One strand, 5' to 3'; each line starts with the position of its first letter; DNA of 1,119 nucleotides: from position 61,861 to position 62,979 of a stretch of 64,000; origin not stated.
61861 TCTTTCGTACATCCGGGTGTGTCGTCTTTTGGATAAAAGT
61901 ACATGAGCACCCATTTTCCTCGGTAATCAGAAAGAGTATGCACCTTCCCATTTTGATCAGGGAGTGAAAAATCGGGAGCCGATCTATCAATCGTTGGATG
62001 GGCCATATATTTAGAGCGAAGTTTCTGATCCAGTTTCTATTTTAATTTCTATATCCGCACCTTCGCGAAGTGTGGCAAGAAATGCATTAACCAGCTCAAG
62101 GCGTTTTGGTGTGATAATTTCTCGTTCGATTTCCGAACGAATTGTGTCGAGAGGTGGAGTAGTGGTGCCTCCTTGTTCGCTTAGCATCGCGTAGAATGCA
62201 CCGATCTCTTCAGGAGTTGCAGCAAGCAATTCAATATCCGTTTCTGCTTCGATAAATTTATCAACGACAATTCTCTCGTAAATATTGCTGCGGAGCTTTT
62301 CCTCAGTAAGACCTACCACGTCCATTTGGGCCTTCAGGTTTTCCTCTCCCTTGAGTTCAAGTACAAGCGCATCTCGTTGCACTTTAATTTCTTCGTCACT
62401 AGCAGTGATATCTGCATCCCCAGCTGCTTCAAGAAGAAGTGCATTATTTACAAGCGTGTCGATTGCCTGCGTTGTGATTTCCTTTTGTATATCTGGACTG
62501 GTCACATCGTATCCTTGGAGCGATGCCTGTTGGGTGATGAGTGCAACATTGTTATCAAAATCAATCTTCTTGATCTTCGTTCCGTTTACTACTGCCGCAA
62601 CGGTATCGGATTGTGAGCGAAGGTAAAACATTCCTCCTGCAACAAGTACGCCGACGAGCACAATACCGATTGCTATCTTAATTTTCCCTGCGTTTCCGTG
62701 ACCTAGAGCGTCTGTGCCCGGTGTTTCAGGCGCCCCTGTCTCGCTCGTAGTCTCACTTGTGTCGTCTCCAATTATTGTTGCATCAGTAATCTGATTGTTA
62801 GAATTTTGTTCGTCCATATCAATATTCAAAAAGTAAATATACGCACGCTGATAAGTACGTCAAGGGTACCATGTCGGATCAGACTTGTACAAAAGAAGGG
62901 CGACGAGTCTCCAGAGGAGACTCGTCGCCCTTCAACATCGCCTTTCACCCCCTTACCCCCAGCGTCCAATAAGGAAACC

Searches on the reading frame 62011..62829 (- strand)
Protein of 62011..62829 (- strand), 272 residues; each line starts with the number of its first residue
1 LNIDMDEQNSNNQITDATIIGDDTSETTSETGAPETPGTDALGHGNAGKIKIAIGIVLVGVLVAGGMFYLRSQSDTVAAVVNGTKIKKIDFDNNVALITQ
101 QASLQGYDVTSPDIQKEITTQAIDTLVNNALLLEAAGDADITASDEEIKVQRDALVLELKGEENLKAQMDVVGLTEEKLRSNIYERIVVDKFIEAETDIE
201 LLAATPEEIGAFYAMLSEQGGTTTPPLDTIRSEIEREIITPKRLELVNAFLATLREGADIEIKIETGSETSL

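Call 69: search_protein_families(library=pfam, proteins=[window:62011-62829:-], max_evalue=0.0001)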
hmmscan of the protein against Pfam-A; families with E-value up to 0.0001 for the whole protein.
window:62011-62829:- (272 aa): 2 families
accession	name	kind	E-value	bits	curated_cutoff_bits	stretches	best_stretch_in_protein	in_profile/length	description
PF13623.11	SurA_N_2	-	1.4e-15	57.9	28.5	1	50-149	13-116/145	SurA-like N-terminal domain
PF13624.11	SurA_N_3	-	1e-14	55.2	27.2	1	50-191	14-160/162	SurA-like N-terminal domain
